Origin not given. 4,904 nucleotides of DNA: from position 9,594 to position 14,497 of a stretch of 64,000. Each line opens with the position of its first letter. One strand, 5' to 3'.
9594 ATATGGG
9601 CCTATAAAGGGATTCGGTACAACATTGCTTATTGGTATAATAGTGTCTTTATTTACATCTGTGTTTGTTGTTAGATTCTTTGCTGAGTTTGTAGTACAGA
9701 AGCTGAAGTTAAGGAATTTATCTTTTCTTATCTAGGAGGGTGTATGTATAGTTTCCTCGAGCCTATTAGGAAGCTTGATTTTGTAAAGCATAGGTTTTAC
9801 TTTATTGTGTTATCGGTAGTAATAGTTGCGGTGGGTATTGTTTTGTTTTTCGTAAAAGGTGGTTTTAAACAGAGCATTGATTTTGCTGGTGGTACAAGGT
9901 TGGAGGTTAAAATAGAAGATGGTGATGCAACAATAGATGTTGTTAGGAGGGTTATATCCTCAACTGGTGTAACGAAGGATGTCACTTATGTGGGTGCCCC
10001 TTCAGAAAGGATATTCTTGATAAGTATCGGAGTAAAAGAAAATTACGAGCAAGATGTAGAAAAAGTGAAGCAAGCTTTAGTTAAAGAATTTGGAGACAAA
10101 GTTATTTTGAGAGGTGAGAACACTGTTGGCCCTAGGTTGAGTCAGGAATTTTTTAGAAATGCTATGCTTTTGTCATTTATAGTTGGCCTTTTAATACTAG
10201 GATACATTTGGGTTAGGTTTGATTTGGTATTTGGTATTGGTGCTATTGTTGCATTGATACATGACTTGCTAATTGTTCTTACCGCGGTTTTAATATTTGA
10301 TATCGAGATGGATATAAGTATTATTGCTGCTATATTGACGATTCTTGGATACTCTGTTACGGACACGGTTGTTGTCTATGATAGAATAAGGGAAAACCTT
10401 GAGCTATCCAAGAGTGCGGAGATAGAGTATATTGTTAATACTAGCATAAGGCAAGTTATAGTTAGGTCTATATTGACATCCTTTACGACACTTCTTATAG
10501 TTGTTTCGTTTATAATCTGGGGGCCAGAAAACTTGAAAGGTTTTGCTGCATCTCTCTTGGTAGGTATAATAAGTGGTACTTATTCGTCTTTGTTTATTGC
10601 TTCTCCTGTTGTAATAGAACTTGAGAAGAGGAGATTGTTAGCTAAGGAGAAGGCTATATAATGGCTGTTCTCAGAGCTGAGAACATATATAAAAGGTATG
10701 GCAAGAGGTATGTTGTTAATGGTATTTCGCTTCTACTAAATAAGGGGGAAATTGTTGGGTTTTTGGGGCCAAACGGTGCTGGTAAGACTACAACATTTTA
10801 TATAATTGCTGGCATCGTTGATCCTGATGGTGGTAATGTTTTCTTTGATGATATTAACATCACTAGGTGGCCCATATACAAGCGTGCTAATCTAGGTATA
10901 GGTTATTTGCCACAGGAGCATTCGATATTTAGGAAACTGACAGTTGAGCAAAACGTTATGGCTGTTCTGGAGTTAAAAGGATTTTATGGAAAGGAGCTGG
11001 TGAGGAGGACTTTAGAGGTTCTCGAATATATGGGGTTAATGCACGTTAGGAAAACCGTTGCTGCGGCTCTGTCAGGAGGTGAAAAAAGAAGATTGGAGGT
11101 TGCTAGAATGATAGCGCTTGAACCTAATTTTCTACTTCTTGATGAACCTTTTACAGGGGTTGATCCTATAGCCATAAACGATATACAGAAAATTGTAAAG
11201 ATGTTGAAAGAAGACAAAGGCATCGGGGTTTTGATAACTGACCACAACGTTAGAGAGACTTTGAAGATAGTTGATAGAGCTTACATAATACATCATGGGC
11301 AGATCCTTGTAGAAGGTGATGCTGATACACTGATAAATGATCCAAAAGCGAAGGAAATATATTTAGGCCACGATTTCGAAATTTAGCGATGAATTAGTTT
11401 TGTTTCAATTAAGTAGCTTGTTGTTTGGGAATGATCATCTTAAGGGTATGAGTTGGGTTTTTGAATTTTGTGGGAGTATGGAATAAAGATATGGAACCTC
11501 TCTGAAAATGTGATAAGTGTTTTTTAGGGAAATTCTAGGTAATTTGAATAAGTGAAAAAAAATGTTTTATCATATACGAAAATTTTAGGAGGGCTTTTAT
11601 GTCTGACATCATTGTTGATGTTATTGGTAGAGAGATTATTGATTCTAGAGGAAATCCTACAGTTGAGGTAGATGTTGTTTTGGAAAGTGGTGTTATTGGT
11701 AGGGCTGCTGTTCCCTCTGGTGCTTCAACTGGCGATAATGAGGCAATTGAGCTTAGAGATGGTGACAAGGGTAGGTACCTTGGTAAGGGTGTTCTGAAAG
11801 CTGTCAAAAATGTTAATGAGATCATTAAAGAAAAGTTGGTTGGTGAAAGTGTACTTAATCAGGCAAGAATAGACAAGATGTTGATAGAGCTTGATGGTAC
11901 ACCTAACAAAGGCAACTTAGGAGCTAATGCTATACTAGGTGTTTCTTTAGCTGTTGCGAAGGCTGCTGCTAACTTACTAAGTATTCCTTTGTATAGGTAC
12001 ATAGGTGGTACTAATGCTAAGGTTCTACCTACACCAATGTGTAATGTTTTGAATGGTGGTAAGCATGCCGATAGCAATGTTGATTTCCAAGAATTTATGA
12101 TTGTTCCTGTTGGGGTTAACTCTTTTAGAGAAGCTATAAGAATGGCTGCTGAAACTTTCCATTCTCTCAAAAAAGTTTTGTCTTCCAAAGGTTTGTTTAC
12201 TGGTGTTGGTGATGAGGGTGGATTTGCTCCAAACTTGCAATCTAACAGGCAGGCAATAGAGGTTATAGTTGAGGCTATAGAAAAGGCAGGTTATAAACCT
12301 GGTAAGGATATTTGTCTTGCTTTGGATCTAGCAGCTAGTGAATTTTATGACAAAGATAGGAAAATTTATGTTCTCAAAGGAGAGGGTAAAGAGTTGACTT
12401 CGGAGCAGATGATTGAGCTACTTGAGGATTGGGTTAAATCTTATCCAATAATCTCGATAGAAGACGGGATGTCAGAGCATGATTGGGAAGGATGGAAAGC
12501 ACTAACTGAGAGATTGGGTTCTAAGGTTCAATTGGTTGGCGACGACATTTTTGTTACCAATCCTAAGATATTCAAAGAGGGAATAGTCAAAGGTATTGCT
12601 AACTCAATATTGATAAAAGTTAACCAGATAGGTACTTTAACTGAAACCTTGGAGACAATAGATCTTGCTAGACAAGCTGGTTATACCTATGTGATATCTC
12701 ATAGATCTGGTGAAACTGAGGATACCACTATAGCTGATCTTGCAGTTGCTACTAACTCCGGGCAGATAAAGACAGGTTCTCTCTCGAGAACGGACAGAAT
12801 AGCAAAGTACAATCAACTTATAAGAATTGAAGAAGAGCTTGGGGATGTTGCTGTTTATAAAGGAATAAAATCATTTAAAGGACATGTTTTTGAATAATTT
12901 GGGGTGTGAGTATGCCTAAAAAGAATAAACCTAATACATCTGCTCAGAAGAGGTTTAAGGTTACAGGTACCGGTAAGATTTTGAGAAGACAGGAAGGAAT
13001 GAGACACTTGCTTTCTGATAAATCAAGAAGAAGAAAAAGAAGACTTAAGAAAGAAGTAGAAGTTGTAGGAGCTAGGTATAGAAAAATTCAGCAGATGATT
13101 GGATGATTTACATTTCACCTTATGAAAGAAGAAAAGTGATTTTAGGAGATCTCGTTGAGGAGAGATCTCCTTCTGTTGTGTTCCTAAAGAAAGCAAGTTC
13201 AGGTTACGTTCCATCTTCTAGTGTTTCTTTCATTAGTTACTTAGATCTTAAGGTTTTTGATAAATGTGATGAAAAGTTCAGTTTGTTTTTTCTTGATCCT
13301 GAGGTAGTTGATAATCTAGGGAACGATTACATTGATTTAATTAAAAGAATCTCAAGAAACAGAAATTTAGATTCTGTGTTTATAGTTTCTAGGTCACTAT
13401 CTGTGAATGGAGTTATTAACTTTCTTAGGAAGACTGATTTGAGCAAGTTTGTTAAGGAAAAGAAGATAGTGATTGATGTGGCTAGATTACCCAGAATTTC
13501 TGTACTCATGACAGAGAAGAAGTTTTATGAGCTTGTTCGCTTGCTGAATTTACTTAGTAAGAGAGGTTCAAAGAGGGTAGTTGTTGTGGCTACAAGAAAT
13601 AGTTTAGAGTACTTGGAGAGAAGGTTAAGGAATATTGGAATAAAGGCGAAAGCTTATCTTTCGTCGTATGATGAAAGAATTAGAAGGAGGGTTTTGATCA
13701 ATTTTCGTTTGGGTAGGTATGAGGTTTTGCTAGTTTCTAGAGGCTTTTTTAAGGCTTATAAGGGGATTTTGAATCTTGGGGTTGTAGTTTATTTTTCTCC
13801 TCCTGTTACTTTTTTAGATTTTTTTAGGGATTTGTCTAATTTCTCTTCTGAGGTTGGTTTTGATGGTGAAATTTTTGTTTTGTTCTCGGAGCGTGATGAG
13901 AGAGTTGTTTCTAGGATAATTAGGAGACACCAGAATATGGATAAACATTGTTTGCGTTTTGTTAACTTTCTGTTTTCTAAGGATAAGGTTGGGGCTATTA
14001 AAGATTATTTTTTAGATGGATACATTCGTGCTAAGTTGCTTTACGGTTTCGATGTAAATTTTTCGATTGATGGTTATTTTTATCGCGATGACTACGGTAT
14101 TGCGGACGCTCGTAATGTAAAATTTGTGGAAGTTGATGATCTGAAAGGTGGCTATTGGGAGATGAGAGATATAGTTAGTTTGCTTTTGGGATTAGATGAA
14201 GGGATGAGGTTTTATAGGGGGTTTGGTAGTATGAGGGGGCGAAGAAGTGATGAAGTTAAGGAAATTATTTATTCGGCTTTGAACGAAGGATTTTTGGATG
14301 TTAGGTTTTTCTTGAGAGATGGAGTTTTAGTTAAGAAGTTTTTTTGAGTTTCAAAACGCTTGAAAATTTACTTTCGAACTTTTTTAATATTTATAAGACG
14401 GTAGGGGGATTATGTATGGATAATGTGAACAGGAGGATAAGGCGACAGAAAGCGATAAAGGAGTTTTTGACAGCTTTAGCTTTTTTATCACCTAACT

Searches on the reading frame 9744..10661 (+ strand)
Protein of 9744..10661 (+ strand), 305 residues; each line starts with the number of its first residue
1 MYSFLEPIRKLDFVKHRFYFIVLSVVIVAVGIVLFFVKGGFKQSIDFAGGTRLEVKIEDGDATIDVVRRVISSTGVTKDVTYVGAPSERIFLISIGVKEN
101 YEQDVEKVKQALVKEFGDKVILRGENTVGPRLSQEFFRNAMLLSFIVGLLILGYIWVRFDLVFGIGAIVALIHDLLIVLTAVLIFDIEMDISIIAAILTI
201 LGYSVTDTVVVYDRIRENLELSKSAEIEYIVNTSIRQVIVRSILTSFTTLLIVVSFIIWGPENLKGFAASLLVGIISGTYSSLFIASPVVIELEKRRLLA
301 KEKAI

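Call 4: search_protein_families(library=pfam, proteins=[window:9744-10661:+])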
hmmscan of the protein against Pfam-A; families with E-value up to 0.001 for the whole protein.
window:9744-10661:+ (305 aa): 2 families
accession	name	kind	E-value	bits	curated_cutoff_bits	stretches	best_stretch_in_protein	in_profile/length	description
PF02355.23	SecD_SecF_C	-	6e-57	192.6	20.5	1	110-295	3-188/189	Protein export membrane protein SecD/SecF, C-terminal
PF07549.19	Sec_GG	-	6.3e-05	22.8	20.3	1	37-57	4-24/28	SecD/SecF GG Motif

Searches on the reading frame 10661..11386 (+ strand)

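Call 4: search_protein_families(library=pfam, proteins=[window:10661-11386:+])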
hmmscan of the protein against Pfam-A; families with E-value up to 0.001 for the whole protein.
window:10661-11386:+ (241 aa): 2 families
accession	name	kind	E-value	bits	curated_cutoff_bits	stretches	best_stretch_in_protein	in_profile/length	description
PF00005.33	ABC_tran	-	4.6e-33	115.2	25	1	20-164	2-136/137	ABC transporter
PF13304.12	AAA_21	-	3.5e-06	27.8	27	0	32-54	2-24/304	AAA domain, putative AbiEii toxin, Type IV TA system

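Call 58: search_protein_families(library=ncbifam, proteins=[window:10661-11386:+], max_evalue=0.001)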
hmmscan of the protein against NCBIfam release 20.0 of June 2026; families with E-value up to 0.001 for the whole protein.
window:10661-11386:+ (241 aa): 187 families (the best 25 are shown)
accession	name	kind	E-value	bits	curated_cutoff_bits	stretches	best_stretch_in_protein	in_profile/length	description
TIGR04406.1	LPS_export_lptB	equivalog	2.6e-102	341.2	240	1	4-240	2-238/239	LPS export ABC transporter ATP-binding protein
NF008144.0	PRK10895.1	equivalog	3.1e-84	282.2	381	1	1-240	1-240/241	LPS export ABC transporter ATP-binding protein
TIGR01188.1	drrA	subfamily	9e-50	169.7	312.45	1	11-224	1-211/302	daunorubicin resistance ABC transporter, ATP-binding protein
TIGR03410.1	urea_trans_UrtE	equivalog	5.7e-48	163.4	285.8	1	4-225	1-220/230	urea ABC transporter ATP-binding subunit UrtE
NF040840.2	tungstate_WtpC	equivalog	5.8e-45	154.1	440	1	4-233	2-227/347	tungstate ABC transporter ATP-binding protein WtpC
TIGR03522.1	GldA_ABC_ATP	equivalog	6.7e-44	150.5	402.6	1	5-235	4-230/301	gliding motility-associated ABC transporter ATP-binding subunit GldA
NF008449.1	PRK11300.1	equivalog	1.4e-43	149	362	1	3-237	5-254/255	high-affinity branched-chain amino acid ABC transporter ATP-binding protein LivG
TIGR00968.1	3a0106s01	subfamily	8.1e-43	146.6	342.75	1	6-230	3-224/237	sulfate ABC transporter ATP-binding protein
TIGR03411.1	urea_trans_UrtD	equivalog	1.9e-42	145.6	304.1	1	3-237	2-242/242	urea ABC transporter ATP-binding protein UrtD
TIGR03864.1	PQQ_ABC_ATP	hypoth_equivalog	2.6e-42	144.9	302.25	1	4-232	2-227/236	ABC transporter, ATP-binding subunit, PQQ-dependent alcohol dehydrogenase system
NF043075.1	MMSYN1_0197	equivalog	3.7e-42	144.5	550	1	3-231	2-227/341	spermidine/putrescine ABC transporter ATP-binding protein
TIGR03265.1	PhnT2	equivalog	4.2e-42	144.6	457.7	1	3-231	4-229/353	putative 2-aminoethylphosphonate ABC transporter ATP-binding protein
TIGR03740.1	galliderm_ABC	subfamily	5.7e-41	140.6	309.75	1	4-222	1-209/223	lantibiotic protection ABC transporter ATP-binding subunit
NF033858.1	ABC2_perm_RbbA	equivalog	6.7e-40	136.8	1050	1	3-231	266-491/909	ribosome-associated ATPase/putative transporter RbbA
TIGR01186.1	proV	subfamily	9.5e-40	136.8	326.6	1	12-229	2-222/363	betaine/proline/choline family ABC transporter ATP-binding protein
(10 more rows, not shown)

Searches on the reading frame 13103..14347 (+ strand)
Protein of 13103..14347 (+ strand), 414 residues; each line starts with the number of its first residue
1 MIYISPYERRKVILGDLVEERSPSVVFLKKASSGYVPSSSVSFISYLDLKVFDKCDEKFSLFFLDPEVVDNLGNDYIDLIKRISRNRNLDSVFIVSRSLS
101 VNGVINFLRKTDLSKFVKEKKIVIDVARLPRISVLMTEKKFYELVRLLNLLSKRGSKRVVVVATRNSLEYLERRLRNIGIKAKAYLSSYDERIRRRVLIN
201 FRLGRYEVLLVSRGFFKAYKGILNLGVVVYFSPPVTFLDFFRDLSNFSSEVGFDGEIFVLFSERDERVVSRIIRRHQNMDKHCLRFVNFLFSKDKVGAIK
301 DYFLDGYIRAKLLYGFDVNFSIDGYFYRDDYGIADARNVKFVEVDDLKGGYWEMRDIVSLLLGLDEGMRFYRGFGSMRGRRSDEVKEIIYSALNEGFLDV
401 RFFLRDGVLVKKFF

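Call 4: search_protein_families(library=pfam, proteins=[window:13103-14347:+])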
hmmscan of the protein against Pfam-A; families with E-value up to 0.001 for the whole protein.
window:13103-14347:+ (414 aa): 1 family
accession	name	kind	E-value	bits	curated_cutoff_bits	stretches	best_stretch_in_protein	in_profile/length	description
PF00271.37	Helicase_C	-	0.00085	20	23.5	0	143-212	5-72/110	Helicase conserved C-terminal domain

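Call 58: search_protein_families(library=ncbifam, proteins=[window:13103-14347:+], max_evalue=0.001)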
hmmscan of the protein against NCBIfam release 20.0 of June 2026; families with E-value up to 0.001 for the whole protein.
window:13103-14347:+ (414 aa): 2 families
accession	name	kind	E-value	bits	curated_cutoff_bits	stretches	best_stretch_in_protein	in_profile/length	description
NF053711.1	RNA_heli_RhlE1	exception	0.00066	18.5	750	1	142-244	232-332/434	RNA helicase RhlE1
TIGR01389.1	recQ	equivalog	0.00079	18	640.2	0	130-279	199-346/591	DNA helicase RecQ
